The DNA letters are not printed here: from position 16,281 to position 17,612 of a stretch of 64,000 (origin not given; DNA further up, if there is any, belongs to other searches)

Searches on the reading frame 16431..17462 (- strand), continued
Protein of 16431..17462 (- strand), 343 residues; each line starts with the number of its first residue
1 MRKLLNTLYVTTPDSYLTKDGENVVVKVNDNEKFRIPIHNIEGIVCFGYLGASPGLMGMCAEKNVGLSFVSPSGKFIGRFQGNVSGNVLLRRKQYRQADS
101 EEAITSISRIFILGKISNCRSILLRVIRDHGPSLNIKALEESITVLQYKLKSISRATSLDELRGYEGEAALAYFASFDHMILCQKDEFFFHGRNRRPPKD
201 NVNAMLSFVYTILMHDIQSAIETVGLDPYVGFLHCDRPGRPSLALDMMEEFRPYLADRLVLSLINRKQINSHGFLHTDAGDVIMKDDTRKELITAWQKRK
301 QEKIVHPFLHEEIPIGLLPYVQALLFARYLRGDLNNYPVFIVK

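Call 89: get_annotated_region(hit=H41, flank=4000)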
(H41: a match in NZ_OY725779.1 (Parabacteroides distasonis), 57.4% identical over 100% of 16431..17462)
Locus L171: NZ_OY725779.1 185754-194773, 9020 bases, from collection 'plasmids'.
description: Parabacteroides distasonis strain Parabacteroides distasonis TSDC17.2-1.1 plasmid 34, complete sequence
organism: Parabacteroides distasonis (NCBI taxid 823)
taxonomy: Bacteria; Bacteroidota; Bacteroidia; Bacteroidales; Tannerellaceae; Parabacteroides; Parabacteroides distasonis
host: -; source: -; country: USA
typing (MOB-suite, as given by PLSDB): non-mobilizable
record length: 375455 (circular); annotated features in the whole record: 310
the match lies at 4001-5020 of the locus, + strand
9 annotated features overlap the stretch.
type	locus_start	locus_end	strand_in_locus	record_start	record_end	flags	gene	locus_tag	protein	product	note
CDS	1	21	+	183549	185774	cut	-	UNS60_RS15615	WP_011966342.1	CRISPR-associated helicase/endonuclease Cas3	-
CDS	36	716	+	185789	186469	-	cas5c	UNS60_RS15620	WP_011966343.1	type I-C CRISPR-associated protein Cas5c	GO:0043571 - maintenance of CRISPR repeat elements [Evidence IEA]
CDS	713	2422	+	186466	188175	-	cas8c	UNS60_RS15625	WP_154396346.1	type I-C CRISPR-associated protein Cas8c/Csd1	GO:0043571 - maintenance of CRISPR repeat elements [Evidence IEA]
CDS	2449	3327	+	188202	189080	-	cas7c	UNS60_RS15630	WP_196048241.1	type I-C CRISPR-associated protein Cas7/Csd2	GO:0043571 - maintenance of CRISPR repeat elements [Evidence IEA]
CDS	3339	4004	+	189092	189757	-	cas4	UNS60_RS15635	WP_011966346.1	CRISPR-associated protein Cas4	GO:0043571 - maintenance of CRISPR repeat elements [Evidence IEA]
CDS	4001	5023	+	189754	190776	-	cas1c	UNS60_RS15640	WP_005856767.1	type I-C CRISPR-associated endonuclease Cas1c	GO:0051607 - defense response to virus [Evidence IEA]; GO:0043571 - maintenance of CRISPR repeat elements [Evidence IEA]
CDS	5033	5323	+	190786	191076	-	cas2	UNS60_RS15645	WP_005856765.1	CRISPR-associated endonuclease Cas2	GO:0043571 - maintenance of CRISPR repeat elements [Evidence IEA]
CDS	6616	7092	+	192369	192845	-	-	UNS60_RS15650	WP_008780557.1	GAF domain-containing protein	-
CDS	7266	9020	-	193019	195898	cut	-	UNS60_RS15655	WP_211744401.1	PD-(D/E)XK nuclease family protein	-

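Call 90: get_annotated_region(hit=H43, flank=4000)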
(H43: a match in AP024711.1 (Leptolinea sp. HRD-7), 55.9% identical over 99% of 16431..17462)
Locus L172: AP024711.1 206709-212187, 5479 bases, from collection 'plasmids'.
description: Leptolinea sp. HRD-7 plasmid HRD7plasmid DNA, complete genome
organism: Leptolinea sp. HRD-7 (NCBI taxid 2830982)
taxonomy: Bacteria; Chloroflexota; Anaerolineae; Anaerolineales; Anaerolineaceae; Leptolinea; Leptolinea sp. HRD-7
host: -; source: -; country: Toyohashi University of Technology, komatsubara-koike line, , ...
typing (MOB-suite, as given by PLSDB): non-mobilizable
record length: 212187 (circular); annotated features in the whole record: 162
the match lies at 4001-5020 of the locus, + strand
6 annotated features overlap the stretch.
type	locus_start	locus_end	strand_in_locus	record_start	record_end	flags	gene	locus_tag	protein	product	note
CDS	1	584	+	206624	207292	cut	-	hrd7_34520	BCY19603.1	type I-C CRISPR-associated protein Cas5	-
CDS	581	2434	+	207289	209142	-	-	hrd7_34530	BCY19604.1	type I-C CRISPR-associated protein Cas8c/Csd1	-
CDS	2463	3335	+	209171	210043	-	-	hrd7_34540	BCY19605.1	type I-C CRISPR-associated protein Cas7/Csd2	-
CDS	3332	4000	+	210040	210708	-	-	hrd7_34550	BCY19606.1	CRISPR-associated protein Cas4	-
CDS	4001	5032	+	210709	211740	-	cas1-2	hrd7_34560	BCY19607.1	CRISPR-associated endonuclease Cas1 2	-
CDS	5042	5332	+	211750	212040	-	cas2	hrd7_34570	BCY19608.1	CRISPR-associated endoribonuclease Cas2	-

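Call 91: get_annotated_region(hit=H46, flank=4000)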
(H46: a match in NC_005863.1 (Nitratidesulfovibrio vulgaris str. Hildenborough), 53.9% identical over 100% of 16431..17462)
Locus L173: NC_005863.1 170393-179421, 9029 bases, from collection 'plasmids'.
description: Nitratidesulfovibrio vulgaris str. Hildenborough plasmid pDV, complete sequence
organism: Nitratidesulfovibrio vulgaris str. Hildenborough (NCBI taxid 882)
taxonomy: Bacteria; Thermodesulfobacteriota; Desulfovibrionia; Desulfovibrionales; Desulfovibrionaceae; Nitratidesulfovibrio; Nitratidesulfovibrio vulgaris; Nitratidesulfovibrio vulgaris str. Hildenborough
host: -; source: -; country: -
typing (MOB-suite, as given by PLSDB): non-mobilizable
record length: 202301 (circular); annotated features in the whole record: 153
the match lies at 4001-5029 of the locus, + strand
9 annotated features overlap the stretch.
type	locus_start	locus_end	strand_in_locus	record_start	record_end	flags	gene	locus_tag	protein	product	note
CDS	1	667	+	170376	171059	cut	cas5c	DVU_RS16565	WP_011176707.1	type I-C CRISPR-associated protein Cas5c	GO:0043571 - maintenance of CRISPR repeat elements [Evidence IEA]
CDS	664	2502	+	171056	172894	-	cas8c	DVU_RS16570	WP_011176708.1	type I-C CRISPR-associated protein Cas8c/Csd1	GO:0043571 - maintenance of CRISPR repeat elements [Evidence IEA]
CDS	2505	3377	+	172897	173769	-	cas7c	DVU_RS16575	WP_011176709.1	type I-C CRISPR-associated protein Cas7/Csd2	GO:0043571 - maintenance of CRISPR repeat elements [Evidence IEA]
CDS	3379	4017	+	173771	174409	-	cas4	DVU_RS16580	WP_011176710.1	CRISPR-associated protein Cas4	GO:0043571 - maintenance of CRISPR repeat elements [Evidence IEA]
CDS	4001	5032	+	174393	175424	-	cas1c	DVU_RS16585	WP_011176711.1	type I-C CRISPR-associated endonuclease Cas1c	GO:0051607 - defense response to virus [Evidence IEA]; GO:0043571 - maintenance of CRISPR repeat elements [Evidence IEA]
CDS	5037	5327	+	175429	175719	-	cas2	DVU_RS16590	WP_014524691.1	CRISPR-associated endonuclease Cas2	GO:0043571 - maintenance of CRISPR repeat elements [Evidence IEA]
CDS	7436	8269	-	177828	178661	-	zupT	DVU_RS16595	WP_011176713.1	zinc transporter ZupT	-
CDS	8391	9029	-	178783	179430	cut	-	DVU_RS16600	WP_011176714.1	response regulator transcription factor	GO:0000160 - phosphorelay signal transduction system [Evidence IEA]; GO:0006355 - regulation of DNA-templated ...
CDS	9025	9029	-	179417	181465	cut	-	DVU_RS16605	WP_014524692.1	7TM diverse intracellular signaling domain-containing protein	-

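Call 92: get_annotated_region(hit=H48, flank=4000)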
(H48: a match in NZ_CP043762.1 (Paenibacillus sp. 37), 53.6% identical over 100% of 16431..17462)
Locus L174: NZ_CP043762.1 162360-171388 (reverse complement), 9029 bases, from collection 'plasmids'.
description: Paenibacillus sp. 37 plasmid pART37, complete sequence
organism: Paenibacillus sp. 37 (NCBI taxid 2607911)
taxonomy: Bacteria; Bacillota; Bacilli; Bacillales; Paenibacillaceae; Paenibacillus; Paenibacillus sp. 37
host: -; source: whole organism,rhizosphere of Abies nordmanniana; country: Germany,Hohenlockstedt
typing (MOB-suite, as given by PLSDB): non-mobilizable
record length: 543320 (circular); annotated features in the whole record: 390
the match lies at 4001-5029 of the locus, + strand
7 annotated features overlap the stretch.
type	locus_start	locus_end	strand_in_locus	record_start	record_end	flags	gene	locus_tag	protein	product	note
CDS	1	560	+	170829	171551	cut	cas5c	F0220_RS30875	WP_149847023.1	type I-C CRISPR-associated protein Cas5c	GO:0043571 - maintenance of CRISPR repeat elements [Evidence IEA]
CDS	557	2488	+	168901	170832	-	cas8c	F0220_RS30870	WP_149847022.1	type I-C CRISPR-associated protein Cas8c/Csd1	GO:0043571 - maintenance of CRISPR repeat elements [Evidence IEA]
CDS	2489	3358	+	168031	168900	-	cas7c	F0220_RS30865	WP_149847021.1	type I-C CRISPR-associated protein Cas7/Csd2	GO:0043571 - maintenance of CRISPR repeat elements [Evidence IEA]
CDS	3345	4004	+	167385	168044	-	cas4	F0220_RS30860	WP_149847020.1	CRISPR-associated protein Cas4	GO:0043571 - maintenance of CRISPR repeat elements [Evidence IEA]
CDS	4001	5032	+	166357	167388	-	cas1c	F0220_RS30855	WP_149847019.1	type I-C CRISPR-associated endonuclease Cas1c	GO:0051607 - defense response to virus [Evidence IEA]; GO:0043571 - maintenance of CRISPR repeat elements [Evidence IEA]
CDS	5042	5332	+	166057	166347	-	cas2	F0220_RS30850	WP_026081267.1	CRISPR-associated endonuclease Cas2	GO:0043571 - maintenance of CRISPR repeat elements [Evidence IEA]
CDS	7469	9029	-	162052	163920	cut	-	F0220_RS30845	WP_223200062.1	ATP-dependent helicase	-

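Call 93: get_annotated_region(hit=H50, flank=4000)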
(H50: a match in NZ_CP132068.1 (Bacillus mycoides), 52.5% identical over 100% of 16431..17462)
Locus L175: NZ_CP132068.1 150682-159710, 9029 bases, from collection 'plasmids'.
description: Bacillus mycoides strain PAMC 29538 plasmid unnamed3, complete sequence
organism: Bacillus mycoides (NCBI taxid 1405)
taxonomy: Bacteria; Bacillota; Bacilli; Bacillales; Bacillaceae; Bacillus; Bacillus mycoides
host: -; source: whole organism,soil; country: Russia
typing (MOB-suite, as given by PLSDB): non-mobilizable; replicon rep_cluster_125; mating-pair formation MPF_T
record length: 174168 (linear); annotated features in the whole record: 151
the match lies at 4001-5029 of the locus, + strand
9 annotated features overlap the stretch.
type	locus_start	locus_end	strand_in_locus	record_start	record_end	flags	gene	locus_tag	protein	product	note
CDS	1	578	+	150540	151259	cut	cas5c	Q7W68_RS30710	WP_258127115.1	type I-C CRISPR-associated protein Cas5c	GO:0043571 - maintenance of CRISPR repeat elements [Evidence IEA]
CDS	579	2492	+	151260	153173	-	cas8c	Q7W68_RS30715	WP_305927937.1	type I-C CRISPR-associated protein Cas8c/Csd1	GO:0043571 - maintenance of CRISPR repeat elements [Evidence IEA]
CDS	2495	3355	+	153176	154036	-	cas7c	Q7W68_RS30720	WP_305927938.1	type I-C CRISPR-associated protein Cas7/Csd2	GO:0043571 - maintenance of CRISPR repeat elements [Evidence IEA]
CDS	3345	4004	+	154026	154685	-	cas4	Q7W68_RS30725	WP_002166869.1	CRISPR-associated protein Cas4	GO:0043571 - maintenance of CRISPR repeat elements [Evidence IEA]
CDS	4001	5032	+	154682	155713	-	cas1c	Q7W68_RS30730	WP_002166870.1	type I-C CRISPR-associated endonuclease Cas1c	GO:0051607 - defense response to virus [Evidence IEA]; GO:0043571 - maintenance of CRISPR repeat elements [Evidence IEA]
CDS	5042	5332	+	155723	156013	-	cas2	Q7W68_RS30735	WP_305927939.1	CRISPR-associated endonuclease Cas2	GO:0043571 - maintenance of CRISPR repeat elements [Evidence IEA]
CDS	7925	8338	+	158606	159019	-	-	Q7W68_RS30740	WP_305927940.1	DUF6018 family natural product bioysynthesis protein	-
CDS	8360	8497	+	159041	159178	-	-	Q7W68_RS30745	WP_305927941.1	hypothetical protein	-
CDS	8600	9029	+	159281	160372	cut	-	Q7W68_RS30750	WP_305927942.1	DUF6094 domain-containing protein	-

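Call 94: get_annotated_region(hit=H59, flank=4000)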
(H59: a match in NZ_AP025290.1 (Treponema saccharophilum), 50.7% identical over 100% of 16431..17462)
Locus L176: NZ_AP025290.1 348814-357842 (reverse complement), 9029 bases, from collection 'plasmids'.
description: Treponema saccharophilum strain JCM 32279 plasmid pTS2, complete sequence
organism: Treponema saccharophilum (NCBI taxid 165)
taxonomy: Bacteria; Spirochaetota; Spirochaetia; Spirochaetales; Treponemataceae; Treponema; Treponema saccharophilum
host: -; source: -; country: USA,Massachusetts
typing (MOB-suite, as given by PLSDB): non-mobilizable
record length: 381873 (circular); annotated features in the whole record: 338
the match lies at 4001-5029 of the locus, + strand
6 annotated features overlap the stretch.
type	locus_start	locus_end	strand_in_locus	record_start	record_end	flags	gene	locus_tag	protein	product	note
CDS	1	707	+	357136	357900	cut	cas5c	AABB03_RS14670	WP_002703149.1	type I-C CRISPR-associated protein Cas5c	GO:0043571 - maintenance of CRISPR repeat elements [Evidence IEA]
CDS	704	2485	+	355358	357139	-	cas8c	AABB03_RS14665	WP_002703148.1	type I-C CRISPR-associated protein Cas8c/Csd1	GO:0043571 - maintenance of CRISPR repeat elements [Evidence IEA]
CDS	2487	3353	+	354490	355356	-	cas7c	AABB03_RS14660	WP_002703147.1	type I-C CRISPR-associated protein Cas7/Csd2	GO:0043571 - maintenance of CRISPR repeat elements [Evidence IEA]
CDS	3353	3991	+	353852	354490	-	cas4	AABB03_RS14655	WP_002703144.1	CRISPR-associated protein Cas4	GO:0043571 - maintenance of CRISPR repeat elements [Evidence IEA]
CDS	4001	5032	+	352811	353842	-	cas1c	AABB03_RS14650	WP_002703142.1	type I-C CRISPR-associated endonuclease Cas1c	GO:0051607 - defense response to virus [Evidence IEA]; GO:0043571 - maintenance of CRISPR repeat elements [Evidence IEA]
CDS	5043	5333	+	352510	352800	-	cas2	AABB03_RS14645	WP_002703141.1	CRISPR-associated endonuclease Cas2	GO:0043571 - maintenance of CRISPR repeat elements [Evidence IEA]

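Call 95: get_annotated_region(hit=H60, flank=4500)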
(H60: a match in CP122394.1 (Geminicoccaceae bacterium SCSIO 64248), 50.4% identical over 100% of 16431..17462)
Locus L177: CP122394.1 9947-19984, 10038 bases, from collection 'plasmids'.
description: Geminicoccaceae bacterium SCSIO 64248 plasmid p1, complete sequence
organism: Geminicoccaceae bacterium SCSIO 64248 (NCBI taxid 3035935)
taxonomy: Bacteria; Pseudomonadota; Alphaproteobacteria; Geminicoccales; Geminicoccaceae; ; Geminicoccaceae bacterium SCSIO 64248
host: -; source: Montipora informis (coral); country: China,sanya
typing (MOB-suite, as given by PLSDB): non-mobilizable
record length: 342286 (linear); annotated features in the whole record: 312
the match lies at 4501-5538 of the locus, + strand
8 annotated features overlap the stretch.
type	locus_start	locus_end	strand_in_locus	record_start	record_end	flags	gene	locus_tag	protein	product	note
CDS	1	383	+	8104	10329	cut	cas3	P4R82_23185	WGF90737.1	CRISPR-associated helicase Cas3'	-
CDS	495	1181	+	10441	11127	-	cas5c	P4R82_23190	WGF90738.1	type I-C CRISPR-associated protein Cas5c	-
CDS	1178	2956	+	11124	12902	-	cas8c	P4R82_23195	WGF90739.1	type I-C CRISPR-associated protein Cas8c/Csd1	-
CDS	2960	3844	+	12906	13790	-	cas7c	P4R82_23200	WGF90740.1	type I-C CRISPR-associated protein Cas7/Csd2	-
CDS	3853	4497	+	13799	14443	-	cas4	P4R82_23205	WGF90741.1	CRISPR-associated protein Cas4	-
CDS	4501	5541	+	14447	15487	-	cas1c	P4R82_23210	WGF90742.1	type I-C CRISPR-associated endonuclease Cas1c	-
CDS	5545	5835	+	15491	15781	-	cas2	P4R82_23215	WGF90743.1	CRISPR-associated endonuclease Cas2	-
CDS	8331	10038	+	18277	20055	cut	-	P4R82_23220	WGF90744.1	ABC transporter substrate-binding protein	-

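Call 96: get_annotated_region(hit=H63, flank=4500)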
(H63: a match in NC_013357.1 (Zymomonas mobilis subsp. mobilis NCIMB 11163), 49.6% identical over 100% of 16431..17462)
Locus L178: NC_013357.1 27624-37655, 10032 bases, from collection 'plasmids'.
description: Zymomonas mobilis subsp. mobilis NCIMB 11163 plasmid pZA1002, complete sequence
organism: Zymomonas mobilis subsp. mobilis NCIMB 11163 (NCBI taxid 622759)
taxonomy: Bacteria; Pseudomonadota; Alphaproteobacteria; Sphingomonadales; Zymomonadaceae; Zymomonas; Zymomonas mobilis; Zymomonas mobilis subsp. mobilis NCIMB 11163
host: -; source: -; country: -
typing (MOB-suite, as given by PLSDB): non-mobilizable
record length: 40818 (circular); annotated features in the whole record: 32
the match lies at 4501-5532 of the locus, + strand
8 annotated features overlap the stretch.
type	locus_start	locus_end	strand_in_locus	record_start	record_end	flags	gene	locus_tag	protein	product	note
CDS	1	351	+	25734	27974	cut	-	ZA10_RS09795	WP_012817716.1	CRISPR-associated helicase/endonuclease Cas3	-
CDS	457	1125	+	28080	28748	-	cas5c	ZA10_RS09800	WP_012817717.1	type I-C CRISPR-associated protein Cas5c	GO:0043571 - maintenance of CRISPR repeat elements [Evidence IEA]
CDS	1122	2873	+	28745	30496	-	cas8c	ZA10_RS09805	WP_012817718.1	type I-C CRISPR-associated protein Cas8c/Csd1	GO:0043571 - maintenance of CRISPR repeat elements [Evidence IEA]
CDS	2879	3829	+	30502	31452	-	cas7c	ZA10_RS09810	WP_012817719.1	type I-C CRISPR-associated protein Cas7/Csd2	GO:0043571 - maintenance of CRISPR repeat elements [Evidence IEA]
CDS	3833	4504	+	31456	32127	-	cas4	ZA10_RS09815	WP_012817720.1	CRISPR-associated protein Cas4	GO:0043571 - maintenance of CRISPR repeat elements [Evidence IEA]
CDS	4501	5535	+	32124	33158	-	cas1c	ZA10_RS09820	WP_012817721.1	type I-C CRISPR-associated endonuclease Cas1c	GO:0051607 - defense response to virus [Evidence IEA]; GO:0043571 - maintenance of CRISPR repeat elements [Evidence IEA]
CDS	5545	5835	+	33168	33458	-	cas2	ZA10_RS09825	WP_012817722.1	CRISPR-associated endonuclease Cas2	GO:0043571 - maintenance of CRISPR repeat elements [Evidence IEA]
CDS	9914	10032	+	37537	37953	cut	-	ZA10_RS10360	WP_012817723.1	IS5 family transposase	-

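Call 97: get_annotated_region(hit=H65, flank=4500)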
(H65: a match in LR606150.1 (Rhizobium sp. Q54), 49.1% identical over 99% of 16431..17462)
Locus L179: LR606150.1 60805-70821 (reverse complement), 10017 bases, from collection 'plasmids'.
description: Rhizobium sp. Q54 genome assembly, plasmid: 7
organism: Rhizobium sp. Q54 (NCBI taxid 1335060)
taxonomy: Bacteria; Pseudomonadota; Alphaproteobacteria; Hyphomicrobiales; Rhizobiaceae; Rhizobium; Rhizobium sp. Q54
host: -; source: paddy soil contaminated with arsenic due to geogenic reasons; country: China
typing (MOB-suite, as given by PLSDB): non-mobilizable
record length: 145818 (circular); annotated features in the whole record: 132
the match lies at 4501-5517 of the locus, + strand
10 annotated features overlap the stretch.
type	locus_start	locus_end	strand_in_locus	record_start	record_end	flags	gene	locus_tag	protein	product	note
CDS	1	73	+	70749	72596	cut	-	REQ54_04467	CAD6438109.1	CRISPR-associated helicase/endonuclease Cas3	-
CDS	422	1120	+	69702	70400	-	-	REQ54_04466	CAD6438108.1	type I-C CRISPR-associated protein Cas5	-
CDS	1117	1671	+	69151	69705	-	-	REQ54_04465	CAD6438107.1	type I-C CRISPR-associated protein Cas8c/Csd1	-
CDS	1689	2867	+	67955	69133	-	-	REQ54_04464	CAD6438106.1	type I-C CRISPR-associated protein Cas8c/Csd1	-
CDS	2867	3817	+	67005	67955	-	-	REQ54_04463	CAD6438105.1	type I-C CRISPR-associated protein Cas7/Csd2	-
CDS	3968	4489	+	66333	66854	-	-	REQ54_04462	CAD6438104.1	CRISPR-associated protein Cas4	-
CDS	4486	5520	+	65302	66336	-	-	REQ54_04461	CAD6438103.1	type I-C CRISPR-associated endonuclease Cas1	-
CDS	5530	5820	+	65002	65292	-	-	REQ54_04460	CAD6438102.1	CRISPR-associated endonuclease Cas2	-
CDS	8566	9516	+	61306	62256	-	-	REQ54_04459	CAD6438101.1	cellulose biosynthesis protein BcsN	-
CDS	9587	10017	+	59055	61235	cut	-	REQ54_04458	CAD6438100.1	cellulose synthase catalytic subunit (UDP-forming)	-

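Call 98: get_annotated_region(hit=H66, flank=4500)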
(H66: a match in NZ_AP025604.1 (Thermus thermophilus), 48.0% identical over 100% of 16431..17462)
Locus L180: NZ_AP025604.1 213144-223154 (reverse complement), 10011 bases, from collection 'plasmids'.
description: Thermus thermophilus strain SNM1-7 plasmid pTthSNM1-7b, complete sequence
organism: Thermus thermophilus (NCBI taxid 274)
taxonomy: Bacteria; Deinococcota; Deinococci; Thermales; Thermaceae; Thermus; Thermus thermophilus
host: -; source: -; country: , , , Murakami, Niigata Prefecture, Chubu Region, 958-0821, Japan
typing (MOB-suite, as given by PLSDB): non-mobilizable; replicon rep_cluster_1121
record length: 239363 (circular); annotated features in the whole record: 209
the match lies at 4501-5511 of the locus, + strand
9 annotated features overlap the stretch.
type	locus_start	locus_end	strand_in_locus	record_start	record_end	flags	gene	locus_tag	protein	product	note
CDS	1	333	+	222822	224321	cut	cas3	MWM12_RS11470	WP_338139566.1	CRISPR-associated helicase Cas3'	GO:0043571 - maintenance of CRISPR repeat elements [Evidence IEA]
CDS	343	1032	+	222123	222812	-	cas5c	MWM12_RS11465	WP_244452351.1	type I-C CRISPR-associated protein Cas5c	GO:0043571 - maintenance of CRISPR repeat elements [Evidence IEA]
CDS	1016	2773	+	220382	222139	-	cas8c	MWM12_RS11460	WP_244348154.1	type I-C CRISPR-associated protein Cas8c/Csd1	GO:0043571 - maintenance of CRISPR repeat elements [Evidence IEA]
CDS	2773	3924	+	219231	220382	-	cas7c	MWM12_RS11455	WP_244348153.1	type I-C CRISPR-associated protein Cas7/Csd2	GO:0043571 - maintenance of CRISPR repeat elements [Evidence IEA]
CDS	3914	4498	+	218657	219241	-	cas4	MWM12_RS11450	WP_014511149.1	CRISPR-associated protein Cas4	GO:0043571 - maintenance of CRISPR repeat elements [Evidence IEA]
CDS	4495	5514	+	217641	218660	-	cas1c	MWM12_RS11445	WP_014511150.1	type I-C CRISPR-associated endonuclease Cas1c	GO:0051607 - defense response to virus [Evidence IEA]; GO:0043571 - maintenance of CRISPR repeat elements [Evidence IEA]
CDS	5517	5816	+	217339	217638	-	cas2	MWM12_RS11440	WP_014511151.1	CRISPR-associated endonuclease Cas2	GO:0043571 - maintenance of CRISPR repeat elements [Evidence IEA]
CDS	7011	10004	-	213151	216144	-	-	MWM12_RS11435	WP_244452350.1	DUF11 domain-containing protein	-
CDS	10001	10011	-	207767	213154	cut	-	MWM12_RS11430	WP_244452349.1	hypothetical protein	-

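Call 99: get_annotated_region(hit=H72, flank=4500)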
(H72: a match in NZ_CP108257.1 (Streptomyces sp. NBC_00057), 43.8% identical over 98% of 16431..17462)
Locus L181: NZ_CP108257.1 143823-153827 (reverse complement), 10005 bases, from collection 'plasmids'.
description: Streptomyces sp. NBC_00057 plasmid unnamed1, complete sequence
organism: Streptomyces sp. NBC_00057 (NCBI taxid 2975634)
taxonomy: Bacteria; Actinomycetota; Actinomycetes; Kitasatosporales; Streptomycetaceae; Streptomyces; Streptomyces sp. NBC 00057
host: -; source: -; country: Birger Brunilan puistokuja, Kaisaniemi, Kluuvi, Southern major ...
typing (MOB-suite, as given by PLSDB): non-mobilizable; replicon rep_cluster_1982,rep_cluster_43
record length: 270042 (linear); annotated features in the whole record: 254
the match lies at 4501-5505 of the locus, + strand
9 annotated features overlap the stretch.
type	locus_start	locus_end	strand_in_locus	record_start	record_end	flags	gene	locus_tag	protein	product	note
CDS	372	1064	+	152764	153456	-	cas5c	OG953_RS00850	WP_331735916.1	type I-C CRISPR-associated protein Cas5c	GO:0043571 - maintenance of CRISPR repeat elements [Evidence IEA]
CDS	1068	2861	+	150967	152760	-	cas8c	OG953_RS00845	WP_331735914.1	type I-C CRISPR-associated protein Cas8c/Csd1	GO:0043571 - maintenance of CRISPR repeat elements [Evidence IEA]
CDS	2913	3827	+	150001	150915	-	cas7c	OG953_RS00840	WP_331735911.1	type I-C CRISPR-associated protein Cas7/Csd2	GO:0043571 - maintenance of CRISPR repeat elements [Evidence IEA]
CDS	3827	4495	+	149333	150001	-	cas4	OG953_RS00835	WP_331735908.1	CRISPR-associated protein Cas4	GO:0043571 - maintenance of CRISPR repeat elements [Evidence IEA]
CDS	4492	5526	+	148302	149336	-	cas1c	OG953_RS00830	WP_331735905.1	type I-C CRISPR-associated endonuclease Cas1c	GO:0051607 - defense response to virus [Evidence IEA]; GO:0043571 - maintenance of CRISPR repeat elements [Evidence IEA]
CDS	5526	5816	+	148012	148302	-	cas2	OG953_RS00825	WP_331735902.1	CRISPR-associated endonuclease Cas2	GO:0043571 - maintenance of CRISPR repeat elements [Evidence IEA]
CDS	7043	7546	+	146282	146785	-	-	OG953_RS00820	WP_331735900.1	hypothetical protein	-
CDS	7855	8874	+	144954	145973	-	-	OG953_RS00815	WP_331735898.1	DUF4331 family protein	-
CDS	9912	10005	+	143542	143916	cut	-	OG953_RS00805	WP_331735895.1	hypothetical protein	-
